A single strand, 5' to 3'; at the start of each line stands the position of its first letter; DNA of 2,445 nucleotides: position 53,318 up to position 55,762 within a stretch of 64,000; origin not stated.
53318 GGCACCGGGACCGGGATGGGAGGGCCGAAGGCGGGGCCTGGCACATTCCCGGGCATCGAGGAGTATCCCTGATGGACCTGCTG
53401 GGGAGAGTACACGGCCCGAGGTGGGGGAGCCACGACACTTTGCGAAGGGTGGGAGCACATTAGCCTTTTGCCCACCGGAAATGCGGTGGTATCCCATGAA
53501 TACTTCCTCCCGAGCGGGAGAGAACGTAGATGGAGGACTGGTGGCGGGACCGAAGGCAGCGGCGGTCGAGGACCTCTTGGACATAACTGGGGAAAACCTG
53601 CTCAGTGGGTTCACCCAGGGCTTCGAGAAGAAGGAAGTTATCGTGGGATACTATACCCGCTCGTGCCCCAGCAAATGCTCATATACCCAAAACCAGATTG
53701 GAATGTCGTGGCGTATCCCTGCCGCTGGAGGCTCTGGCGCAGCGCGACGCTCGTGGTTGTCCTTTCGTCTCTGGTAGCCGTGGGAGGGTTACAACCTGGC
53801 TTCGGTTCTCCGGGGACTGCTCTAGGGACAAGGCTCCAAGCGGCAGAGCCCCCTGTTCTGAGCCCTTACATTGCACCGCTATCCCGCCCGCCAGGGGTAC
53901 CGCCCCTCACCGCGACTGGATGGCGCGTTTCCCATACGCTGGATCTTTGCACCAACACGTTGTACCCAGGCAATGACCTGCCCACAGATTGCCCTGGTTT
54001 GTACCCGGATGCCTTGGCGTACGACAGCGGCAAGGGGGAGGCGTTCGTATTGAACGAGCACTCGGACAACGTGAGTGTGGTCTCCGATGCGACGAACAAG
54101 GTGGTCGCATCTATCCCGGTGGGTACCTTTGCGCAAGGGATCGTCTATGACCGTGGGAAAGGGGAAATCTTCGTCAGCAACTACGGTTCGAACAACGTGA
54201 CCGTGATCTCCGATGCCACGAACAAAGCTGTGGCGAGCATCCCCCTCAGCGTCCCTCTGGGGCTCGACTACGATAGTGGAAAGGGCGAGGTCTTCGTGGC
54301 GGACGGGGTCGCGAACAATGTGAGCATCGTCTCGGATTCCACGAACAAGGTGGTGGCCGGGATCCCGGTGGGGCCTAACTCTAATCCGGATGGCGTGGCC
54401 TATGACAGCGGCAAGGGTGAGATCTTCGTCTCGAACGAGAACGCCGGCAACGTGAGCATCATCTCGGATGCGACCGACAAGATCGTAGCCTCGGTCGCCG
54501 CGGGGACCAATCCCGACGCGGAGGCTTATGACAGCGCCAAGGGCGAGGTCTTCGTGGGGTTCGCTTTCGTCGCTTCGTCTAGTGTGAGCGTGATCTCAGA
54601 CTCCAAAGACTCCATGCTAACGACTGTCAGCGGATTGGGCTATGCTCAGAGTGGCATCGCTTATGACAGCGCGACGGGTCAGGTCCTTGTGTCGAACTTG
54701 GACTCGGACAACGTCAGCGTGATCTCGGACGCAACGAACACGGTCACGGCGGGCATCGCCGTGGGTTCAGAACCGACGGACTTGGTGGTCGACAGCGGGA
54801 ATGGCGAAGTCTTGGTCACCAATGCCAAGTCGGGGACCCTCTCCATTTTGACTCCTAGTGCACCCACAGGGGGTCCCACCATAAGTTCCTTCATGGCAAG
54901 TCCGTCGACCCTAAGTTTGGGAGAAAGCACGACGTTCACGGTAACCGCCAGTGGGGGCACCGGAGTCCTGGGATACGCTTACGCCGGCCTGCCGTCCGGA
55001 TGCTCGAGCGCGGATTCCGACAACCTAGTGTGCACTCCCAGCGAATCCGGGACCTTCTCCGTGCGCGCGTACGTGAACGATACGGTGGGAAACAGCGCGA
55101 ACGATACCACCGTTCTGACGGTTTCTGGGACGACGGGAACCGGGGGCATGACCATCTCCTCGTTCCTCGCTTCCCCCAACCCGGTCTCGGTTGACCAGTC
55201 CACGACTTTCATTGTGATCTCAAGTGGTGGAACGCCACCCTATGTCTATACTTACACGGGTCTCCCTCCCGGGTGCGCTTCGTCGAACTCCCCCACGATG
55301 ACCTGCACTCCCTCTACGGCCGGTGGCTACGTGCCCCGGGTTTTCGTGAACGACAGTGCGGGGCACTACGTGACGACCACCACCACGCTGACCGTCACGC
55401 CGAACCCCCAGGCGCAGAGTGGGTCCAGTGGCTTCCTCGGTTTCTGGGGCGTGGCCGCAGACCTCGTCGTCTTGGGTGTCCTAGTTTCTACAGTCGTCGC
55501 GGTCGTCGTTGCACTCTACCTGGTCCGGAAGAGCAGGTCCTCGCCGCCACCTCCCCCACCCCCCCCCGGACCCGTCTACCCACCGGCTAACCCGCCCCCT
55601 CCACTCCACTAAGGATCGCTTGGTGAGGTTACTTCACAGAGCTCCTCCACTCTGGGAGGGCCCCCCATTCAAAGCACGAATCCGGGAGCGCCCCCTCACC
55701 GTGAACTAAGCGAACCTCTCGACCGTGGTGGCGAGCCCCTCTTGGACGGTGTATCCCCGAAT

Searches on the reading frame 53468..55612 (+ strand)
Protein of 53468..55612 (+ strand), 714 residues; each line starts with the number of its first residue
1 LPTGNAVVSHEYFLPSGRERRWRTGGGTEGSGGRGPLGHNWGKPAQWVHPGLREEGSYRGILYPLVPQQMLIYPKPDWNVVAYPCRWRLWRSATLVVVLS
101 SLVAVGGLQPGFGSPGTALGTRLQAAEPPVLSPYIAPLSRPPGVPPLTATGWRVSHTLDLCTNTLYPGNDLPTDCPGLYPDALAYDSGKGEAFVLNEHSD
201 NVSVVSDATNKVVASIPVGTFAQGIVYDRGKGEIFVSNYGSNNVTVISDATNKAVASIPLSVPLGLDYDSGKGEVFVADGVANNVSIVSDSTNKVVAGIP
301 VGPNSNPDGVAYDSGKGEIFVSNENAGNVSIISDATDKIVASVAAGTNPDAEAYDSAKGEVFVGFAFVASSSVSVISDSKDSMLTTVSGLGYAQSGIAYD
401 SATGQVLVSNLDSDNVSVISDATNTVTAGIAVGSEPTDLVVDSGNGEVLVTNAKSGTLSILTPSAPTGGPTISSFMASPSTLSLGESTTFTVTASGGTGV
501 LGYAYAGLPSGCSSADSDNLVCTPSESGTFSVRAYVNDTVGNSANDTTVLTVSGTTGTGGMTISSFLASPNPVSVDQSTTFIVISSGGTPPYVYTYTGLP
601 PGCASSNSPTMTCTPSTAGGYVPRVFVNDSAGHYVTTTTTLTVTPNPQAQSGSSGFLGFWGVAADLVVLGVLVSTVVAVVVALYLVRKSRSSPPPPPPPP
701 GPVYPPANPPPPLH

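Call 39: search_protein_families(library=ncbifam, proteins=[window:53468-55612:+], max_evalue=0.00001)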
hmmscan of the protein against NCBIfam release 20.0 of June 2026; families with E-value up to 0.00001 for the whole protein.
window:53468-55612:+ (714 aa): 4 families
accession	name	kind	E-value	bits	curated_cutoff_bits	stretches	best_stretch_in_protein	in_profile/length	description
TIGR02276.1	beta_rpt_yvtn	repeat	1e-28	99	27.85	2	405-442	5-42/42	beta-propeller repeat protein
TIGR03866.1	PQQ_ABC_repeats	subfamily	2.4e-23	82.7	287.3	2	232-352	11-130/310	PQQ-dependent catabolism-associated beta-propeller protein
NF052280.1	7_blade_YncE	equivalog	1.4e-16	60.2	400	1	266-354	221-306/338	7-bladed beta-propeller protein YncE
NF052340.1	hydrazine_beta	equivalog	1.4e-07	30.9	560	0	180-312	77-217/372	hydrazine synthase subunit beta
